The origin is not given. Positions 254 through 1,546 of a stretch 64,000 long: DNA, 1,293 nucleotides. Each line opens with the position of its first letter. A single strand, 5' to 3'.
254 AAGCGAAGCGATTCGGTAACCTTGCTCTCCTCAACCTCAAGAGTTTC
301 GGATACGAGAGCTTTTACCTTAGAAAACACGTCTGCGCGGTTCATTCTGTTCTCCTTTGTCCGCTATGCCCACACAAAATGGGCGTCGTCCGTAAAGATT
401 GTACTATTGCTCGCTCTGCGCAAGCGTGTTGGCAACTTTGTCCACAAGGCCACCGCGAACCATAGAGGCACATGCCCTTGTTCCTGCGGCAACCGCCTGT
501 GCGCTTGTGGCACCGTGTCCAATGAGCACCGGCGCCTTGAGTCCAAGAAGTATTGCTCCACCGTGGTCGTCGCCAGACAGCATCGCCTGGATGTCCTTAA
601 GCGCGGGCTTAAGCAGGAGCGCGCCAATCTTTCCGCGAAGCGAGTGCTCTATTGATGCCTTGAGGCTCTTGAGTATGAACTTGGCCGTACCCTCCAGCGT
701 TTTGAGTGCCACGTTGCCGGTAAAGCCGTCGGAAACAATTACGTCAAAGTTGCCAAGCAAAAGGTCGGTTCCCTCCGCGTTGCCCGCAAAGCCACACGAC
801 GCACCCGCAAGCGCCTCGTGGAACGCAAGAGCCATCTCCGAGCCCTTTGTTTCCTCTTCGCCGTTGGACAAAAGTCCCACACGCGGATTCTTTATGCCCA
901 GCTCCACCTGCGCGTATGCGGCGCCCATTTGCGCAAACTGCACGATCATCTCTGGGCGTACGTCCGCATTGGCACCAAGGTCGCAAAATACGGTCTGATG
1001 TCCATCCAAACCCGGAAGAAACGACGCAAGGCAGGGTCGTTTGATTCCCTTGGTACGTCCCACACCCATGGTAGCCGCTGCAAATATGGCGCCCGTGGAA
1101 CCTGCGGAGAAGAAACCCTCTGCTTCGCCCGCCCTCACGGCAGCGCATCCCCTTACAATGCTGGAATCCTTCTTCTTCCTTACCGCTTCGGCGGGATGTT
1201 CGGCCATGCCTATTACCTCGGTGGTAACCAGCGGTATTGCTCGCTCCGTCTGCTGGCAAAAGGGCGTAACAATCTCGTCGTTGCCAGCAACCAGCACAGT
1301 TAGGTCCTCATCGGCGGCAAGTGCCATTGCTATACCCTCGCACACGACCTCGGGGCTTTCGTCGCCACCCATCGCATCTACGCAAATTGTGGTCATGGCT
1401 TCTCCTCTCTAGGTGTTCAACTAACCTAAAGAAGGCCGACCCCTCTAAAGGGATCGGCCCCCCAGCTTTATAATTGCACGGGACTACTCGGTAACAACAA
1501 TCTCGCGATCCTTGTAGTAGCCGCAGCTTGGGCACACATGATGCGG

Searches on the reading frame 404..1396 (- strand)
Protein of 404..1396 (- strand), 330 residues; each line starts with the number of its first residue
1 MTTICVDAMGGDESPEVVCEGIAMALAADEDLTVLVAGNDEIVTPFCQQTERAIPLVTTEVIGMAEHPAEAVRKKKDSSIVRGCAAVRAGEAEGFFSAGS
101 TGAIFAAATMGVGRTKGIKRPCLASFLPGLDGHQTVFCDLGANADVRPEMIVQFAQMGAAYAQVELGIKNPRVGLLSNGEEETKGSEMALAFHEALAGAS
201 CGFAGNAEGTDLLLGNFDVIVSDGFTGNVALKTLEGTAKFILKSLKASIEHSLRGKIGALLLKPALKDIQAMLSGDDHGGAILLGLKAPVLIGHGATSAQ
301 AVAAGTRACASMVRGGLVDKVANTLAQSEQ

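Call 39: find_encoding_contigs(protein=window:404-1396:-, flank=10000, max_places=6)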
Protein window:404-1396:- (330 aa): 9 contigs read that carry it; 5 places shown.
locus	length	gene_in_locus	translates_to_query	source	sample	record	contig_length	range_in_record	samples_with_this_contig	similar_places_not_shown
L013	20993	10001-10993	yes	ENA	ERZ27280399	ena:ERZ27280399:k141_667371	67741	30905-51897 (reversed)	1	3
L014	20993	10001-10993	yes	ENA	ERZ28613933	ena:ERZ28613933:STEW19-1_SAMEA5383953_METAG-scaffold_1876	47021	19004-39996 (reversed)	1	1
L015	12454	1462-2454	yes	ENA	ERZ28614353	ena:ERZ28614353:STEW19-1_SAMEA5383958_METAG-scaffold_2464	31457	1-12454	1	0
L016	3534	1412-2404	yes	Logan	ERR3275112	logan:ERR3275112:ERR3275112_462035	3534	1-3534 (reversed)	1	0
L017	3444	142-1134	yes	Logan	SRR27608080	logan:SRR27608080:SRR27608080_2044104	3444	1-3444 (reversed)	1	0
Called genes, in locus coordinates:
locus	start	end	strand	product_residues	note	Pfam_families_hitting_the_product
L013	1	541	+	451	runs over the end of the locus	PF01029:NusB, PF22458:RsmF-B_ferredox (faint), PF01189:Methyltr_RsmB-F, PF13847:Methyltransf_31 (weak)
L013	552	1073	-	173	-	-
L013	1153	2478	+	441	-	PF00702:Hydrolase, PF12710:HAD, PF13419:HAD_2, PF04263:TPK_catalytic, PF04265:TPK_B1_binding (weak)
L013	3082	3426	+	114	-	PF03780:Asp23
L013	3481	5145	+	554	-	PF02734:Dak2, PF21645:FakA-like_M, PF13684:FakA-like_C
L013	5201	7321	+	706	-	PF17191:RecG_wedge, PF01336:tRNA_anti-codon (weak), PF00270:DEAD, PF04851:ResIII, PF13604:AAA_30 (weak), PF00271:Helicase_C, PF19833:RecG_dom3_C (weak)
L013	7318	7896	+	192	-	PF03602:Cons_hypoth95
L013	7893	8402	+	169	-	PF01467:CTP_transf_like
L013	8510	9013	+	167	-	-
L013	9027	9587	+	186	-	PF02620:YceD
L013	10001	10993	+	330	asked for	PF02504:FA_synthesis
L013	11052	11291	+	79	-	PF23297:ACP_SdgA_C (weak), PF00550:PP-binding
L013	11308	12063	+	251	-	PF14622:Ribonucleas_3_3, PF00636:Ribonuclease_3, PF00035:dsrm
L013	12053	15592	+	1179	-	PF02463:SMC_N, PF13175:AAA_15, PF13304:AAA_21 (weak), PF13476:AAA_23, PF13555:AAA_29 (faint), PF24161:CCDC39 (faint), PF06470:SMC_hinge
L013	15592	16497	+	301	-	PF02881:SRP54_N, PF00448:SRP54, PF13604:AAA_30 (weak)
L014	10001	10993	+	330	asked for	PF02504:FA_synthesis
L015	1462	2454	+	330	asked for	PF02504:FA_synthesis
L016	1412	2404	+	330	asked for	PF02504:FA_synthesis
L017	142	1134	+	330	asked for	PF02504:FA_synthesis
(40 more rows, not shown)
